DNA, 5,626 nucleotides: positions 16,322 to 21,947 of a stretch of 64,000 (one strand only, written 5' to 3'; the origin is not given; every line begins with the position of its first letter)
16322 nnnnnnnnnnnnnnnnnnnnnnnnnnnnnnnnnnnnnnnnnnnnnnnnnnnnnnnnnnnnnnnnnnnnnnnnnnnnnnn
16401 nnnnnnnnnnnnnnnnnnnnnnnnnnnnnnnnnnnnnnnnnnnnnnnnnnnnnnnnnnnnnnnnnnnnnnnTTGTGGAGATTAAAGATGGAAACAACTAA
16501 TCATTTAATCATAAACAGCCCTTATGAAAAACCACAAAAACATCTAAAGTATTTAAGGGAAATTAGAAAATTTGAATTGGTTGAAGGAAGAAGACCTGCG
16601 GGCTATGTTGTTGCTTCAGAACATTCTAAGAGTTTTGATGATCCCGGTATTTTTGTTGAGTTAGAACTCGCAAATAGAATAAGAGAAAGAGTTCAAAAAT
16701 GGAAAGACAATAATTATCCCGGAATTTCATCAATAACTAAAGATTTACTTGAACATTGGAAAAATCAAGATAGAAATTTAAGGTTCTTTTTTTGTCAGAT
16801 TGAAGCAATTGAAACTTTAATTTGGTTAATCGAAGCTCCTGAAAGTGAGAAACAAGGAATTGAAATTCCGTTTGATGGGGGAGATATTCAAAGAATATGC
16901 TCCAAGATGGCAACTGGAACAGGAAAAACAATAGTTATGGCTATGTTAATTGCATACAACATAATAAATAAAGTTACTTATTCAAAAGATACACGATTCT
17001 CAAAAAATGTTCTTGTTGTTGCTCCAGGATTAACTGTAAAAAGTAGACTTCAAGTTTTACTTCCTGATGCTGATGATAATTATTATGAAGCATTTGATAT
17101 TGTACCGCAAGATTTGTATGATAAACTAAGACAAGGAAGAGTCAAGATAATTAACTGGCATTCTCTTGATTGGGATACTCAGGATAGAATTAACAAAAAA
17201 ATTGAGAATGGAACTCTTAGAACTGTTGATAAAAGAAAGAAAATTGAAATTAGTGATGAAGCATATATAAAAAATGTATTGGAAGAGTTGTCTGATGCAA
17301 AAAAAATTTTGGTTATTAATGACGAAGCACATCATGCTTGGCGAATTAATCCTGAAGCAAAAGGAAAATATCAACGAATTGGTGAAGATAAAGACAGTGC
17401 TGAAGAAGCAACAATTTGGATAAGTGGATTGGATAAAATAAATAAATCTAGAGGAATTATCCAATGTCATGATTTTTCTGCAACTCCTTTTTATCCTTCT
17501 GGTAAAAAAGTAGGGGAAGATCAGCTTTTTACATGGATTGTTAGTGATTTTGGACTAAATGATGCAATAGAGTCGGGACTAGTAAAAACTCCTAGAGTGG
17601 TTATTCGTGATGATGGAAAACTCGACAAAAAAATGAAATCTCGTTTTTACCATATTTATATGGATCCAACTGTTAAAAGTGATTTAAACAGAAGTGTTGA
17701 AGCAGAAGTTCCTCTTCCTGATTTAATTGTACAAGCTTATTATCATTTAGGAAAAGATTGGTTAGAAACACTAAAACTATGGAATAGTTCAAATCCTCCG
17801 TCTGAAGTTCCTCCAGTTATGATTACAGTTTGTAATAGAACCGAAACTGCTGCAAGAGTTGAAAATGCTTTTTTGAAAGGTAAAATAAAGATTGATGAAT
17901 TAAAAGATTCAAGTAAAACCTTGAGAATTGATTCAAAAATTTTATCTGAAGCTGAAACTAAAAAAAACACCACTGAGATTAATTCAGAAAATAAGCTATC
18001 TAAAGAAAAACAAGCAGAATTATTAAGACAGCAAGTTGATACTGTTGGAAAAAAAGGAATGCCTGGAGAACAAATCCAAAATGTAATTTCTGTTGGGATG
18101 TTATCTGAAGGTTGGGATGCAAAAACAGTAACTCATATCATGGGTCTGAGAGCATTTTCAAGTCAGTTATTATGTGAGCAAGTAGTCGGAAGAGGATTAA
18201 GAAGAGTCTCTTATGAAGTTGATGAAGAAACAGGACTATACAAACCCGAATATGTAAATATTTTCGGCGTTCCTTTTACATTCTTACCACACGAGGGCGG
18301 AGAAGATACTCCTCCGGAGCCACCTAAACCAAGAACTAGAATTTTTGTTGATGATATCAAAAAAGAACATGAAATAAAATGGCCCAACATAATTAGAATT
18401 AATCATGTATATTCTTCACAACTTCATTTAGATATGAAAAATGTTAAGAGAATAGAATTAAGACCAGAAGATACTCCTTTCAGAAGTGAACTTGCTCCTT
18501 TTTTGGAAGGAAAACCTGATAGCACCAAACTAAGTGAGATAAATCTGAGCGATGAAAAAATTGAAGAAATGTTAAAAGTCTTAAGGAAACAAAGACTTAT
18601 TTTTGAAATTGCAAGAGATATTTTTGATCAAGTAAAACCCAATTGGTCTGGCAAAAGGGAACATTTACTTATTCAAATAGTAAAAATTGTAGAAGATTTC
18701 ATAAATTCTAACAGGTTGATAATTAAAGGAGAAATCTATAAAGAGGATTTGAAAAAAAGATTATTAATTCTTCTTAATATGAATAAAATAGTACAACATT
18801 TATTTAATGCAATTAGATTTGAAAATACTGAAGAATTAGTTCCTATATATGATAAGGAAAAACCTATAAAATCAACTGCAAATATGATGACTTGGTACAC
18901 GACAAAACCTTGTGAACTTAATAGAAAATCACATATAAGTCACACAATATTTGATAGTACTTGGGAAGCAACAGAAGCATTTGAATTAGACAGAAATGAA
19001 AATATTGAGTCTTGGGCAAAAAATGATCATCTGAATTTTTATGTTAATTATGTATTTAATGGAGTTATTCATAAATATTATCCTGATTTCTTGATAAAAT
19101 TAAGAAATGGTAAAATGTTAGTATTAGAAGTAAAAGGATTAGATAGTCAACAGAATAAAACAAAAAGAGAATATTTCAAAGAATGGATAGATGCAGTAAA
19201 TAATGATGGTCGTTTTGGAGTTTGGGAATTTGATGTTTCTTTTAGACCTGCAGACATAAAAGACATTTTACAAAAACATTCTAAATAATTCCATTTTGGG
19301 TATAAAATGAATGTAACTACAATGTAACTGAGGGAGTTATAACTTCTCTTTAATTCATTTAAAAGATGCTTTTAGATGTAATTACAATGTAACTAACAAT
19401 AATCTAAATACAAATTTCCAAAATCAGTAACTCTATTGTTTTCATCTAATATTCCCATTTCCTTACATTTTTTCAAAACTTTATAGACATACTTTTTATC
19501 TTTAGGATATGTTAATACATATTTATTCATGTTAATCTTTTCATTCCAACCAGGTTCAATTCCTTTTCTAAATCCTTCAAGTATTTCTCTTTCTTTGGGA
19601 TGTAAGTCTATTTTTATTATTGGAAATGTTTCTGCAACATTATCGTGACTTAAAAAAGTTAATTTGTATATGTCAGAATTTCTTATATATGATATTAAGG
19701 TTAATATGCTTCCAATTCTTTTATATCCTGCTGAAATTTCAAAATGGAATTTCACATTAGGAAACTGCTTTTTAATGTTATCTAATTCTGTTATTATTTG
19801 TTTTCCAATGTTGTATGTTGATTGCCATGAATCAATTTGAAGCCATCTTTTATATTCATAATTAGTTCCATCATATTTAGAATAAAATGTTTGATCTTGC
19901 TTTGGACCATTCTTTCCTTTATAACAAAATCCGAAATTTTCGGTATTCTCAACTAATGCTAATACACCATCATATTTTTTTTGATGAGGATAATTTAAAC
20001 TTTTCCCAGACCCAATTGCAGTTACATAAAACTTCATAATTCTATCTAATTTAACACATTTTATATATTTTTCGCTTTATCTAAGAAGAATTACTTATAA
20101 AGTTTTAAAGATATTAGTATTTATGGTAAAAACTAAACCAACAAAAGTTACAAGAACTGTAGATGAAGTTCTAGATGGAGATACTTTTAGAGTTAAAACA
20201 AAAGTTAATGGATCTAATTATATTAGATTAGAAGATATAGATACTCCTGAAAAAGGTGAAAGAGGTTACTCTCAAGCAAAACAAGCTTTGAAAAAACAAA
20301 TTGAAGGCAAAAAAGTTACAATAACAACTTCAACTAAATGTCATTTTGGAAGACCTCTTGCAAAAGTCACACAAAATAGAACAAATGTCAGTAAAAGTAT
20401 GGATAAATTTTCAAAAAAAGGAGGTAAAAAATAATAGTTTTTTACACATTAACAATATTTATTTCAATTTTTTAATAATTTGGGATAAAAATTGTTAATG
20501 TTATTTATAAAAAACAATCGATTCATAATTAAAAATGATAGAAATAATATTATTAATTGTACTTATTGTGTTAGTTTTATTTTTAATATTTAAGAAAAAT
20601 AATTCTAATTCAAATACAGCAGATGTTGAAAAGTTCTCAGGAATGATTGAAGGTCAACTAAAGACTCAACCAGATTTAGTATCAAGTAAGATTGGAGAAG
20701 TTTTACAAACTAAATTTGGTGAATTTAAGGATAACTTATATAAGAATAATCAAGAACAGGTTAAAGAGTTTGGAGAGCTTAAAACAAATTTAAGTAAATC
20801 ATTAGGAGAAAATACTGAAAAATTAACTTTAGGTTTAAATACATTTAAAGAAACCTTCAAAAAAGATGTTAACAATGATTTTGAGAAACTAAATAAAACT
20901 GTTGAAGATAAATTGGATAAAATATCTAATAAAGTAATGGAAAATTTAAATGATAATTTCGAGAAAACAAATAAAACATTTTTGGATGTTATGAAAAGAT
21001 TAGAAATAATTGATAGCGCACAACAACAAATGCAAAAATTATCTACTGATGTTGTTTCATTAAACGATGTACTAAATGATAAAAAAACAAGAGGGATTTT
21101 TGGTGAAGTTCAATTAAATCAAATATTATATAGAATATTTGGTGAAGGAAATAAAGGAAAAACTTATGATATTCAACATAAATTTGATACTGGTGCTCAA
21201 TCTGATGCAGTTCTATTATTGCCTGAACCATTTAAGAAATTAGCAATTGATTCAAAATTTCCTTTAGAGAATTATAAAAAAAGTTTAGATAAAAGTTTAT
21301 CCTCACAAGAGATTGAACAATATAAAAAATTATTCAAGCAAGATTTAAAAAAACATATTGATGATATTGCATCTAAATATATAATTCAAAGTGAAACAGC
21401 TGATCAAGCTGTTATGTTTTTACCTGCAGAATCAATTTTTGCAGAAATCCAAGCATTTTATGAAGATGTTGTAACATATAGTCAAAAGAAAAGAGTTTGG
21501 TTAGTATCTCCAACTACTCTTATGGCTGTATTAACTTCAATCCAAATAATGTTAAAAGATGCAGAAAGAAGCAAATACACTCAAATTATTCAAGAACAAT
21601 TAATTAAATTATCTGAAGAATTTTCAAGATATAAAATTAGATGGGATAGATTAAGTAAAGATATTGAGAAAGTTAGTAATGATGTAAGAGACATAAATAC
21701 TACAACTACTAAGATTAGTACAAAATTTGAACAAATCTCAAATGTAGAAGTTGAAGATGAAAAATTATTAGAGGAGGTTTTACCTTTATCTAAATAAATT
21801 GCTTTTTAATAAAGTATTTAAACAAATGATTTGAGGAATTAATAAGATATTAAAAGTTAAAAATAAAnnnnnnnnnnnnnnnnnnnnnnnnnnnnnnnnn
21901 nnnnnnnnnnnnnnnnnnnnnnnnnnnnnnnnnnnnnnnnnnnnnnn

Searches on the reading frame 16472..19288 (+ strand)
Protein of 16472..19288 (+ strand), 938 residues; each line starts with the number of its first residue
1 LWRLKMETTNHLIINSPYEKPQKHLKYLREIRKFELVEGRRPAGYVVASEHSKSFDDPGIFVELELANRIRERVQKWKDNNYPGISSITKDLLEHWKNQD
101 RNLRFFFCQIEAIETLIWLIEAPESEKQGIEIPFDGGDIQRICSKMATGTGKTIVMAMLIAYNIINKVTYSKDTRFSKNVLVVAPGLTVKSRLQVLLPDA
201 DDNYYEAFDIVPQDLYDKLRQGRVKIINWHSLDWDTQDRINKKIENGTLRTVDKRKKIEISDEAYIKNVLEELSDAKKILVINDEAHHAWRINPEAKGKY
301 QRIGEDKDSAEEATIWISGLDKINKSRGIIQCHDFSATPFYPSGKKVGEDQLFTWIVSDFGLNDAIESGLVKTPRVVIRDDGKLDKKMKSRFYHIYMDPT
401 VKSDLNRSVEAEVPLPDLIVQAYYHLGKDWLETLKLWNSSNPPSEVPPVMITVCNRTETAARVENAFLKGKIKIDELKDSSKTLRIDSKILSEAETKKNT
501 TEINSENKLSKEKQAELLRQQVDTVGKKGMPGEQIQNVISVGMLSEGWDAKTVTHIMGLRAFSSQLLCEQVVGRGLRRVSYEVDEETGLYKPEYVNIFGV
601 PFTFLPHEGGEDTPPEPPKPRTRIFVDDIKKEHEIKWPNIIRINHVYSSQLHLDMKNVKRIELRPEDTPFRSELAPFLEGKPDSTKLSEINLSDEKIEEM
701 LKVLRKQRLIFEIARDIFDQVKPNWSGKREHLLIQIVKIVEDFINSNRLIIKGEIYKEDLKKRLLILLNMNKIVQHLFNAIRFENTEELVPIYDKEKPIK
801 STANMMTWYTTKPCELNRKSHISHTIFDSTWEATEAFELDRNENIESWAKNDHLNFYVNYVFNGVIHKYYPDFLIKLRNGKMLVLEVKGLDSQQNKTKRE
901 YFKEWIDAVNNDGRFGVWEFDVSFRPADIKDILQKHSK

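Call 9: search_protein_families(library=pfam, proteins=[window:16472-19288:+], max_evalue=0.001)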
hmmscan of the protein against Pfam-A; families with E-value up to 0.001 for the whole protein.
window:16472-19288:+ (938 aa): 2 families
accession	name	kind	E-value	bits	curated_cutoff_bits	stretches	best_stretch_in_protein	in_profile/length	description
PF04851.21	ResIII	-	6.5e-12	46.1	22.5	1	108-303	7-146/164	Type III restriction enzyme, res subunit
PF06356.17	DUF1064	-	0.00047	21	24.7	0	821-905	10-100/117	Protein of unknown function (DUF1064)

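Call 29: search_protein_families(library=padloc, proteins=[window:16472-19288:+], max_evalue=0.001)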
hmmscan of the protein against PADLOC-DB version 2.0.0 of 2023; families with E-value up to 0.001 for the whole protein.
window:16472-19288:+ (938 aa): 2 families
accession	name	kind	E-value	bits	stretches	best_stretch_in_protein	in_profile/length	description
PDLC03648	REase_III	-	2.8e-08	30.3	1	533-578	309-354/871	Type III restriction enzyme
PDLC03650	REase_III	-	1.8e-06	24.6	0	836-901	791-856/898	Type III restriction enzyme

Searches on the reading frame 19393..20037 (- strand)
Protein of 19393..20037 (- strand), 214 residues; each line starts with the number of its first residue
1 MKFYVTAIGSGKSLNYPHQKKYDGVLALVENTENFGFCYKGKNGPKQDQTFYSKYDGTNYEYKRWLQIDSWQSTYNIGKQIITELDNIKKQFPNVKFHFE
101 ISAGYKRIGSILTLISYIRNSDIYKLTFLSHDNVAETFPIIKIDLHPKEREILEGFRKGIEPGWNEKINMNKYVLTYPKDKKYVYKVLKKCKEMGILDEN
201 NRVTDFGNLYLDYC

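Call 9: search_protein_families(library=pfam, proteins=[window:19393-20037:-], max_evalue=0.001)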
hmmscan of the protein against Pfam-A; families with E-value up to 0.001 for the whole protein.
window:19393-20037:- (214 aa): 0 families

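Call 29: search_protein_families(library=padloc, proteins=[window:19393-20037:-], max_evalue=0.001)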
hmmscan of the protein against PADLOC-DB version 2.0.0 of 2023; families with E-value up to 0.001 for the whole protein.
window:19393-20037:- (214 aa): 1 family
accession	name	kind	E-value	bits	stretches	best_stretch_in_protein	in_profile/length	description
PDLC01849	CARF3--CARF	-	7.4e-08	30.3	1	75-209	67-194/197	-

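Call 39: search_protein_families(library=ncbifam, proteins=[window:19393-20037:-], max_evalue=0.05)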
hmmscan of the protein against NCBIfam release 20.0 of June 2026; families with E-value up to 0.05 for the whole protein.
window:19393-20037:- (214 aa): 2 families
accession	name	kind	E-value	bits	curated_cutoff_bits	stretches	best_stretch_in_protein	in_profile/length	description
NF005261.0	PRK06764.1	equivalog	0.0012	19.1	176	1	135-187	38-90/105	hypothetical protein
TIGR01884.1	cas_HTH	subfamily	0.048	13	60.2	0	88-198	81-187/202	CRISPR-associated CARF protein Csa3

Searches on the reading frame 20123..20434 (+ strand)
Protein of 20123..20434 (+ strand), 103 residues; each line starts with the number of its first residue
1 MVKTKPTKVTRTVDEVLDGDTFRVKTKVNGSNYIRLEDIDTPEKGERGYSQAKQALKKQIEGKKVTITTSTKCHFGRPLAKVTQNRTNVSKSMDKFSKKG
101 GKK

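Call 9: search_protein_families(library=pfam, proteins=[window:20123-20434:+], max_evalue=0.001)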
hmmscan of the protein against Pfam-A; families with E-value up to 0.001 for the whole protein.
window:20123-20434:+ (103 aa): 1 family
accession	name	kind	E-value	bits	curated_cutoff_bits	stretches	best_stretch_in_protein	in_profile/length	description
PF00565.23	SNase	-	1.2e-06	29.3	21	1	34-93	2-68/107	Staphylococcal nuclease homologue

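Call 29: search_protein_families(library=padloc, proteins=[window:20123-20434:+], max_evalue=0.001)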
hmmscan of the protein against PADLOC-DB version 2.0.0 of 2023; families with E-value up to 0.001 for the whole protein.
window:20123-20434:+ (103 aa): 0 families

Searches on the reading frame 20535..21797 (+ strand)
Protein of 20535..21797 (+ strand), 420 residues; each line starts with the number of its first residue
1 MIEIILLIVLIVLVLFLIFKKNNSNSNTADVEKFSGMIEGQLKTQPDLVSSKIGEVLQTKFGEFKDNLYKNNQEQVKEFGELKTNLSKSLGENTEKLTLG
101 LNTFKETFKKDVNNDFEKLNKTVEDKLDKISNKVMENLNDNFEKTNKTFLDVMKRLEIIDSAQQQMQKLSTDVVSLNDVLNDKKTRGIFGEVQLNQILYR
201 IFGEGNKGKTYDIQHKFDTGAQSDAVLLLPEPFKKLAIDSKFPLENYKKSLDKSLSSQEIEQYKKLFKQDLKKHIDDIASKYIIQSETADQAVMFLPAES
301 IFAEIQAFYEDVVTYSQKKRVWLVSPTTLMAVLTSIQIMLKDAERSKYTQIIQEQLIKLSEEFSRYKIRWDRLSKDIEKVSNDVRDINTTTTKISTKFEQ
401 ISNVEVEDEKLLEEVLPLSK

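Call 9: search_protein_families(library=pfam, proteins=[window:20535-21797:+], max_evalue=0.001)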
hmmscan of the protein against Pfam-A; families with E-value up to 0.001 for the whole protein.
window:20535-21797:+ (420 aa): 2 families
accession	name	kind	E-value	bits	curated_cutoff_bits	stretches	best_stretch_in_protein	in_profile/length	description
PF02646.22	RmuC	-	9.2e-58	196.1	26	1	126-410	2-290/291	RmuC family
PF01442.23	Apolipoprotein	-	0.00021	21.5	90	0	73-168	47-136/190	Apolipoprotein A1/A4/E domain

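Call 29: search_protein_families(library=padloc, proteins=[window:20535-21797:+], max_evalue=0.001)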
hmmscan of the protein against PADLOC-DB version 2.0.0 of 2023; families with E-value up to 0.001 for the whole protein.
window:20535-21797:+ (420 aa): 1 family
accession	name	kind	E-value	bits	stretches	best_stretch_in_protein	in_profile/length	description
PDLC03812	RTasRmuC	-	1.9e-17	61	1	4-385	10-396/439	DRT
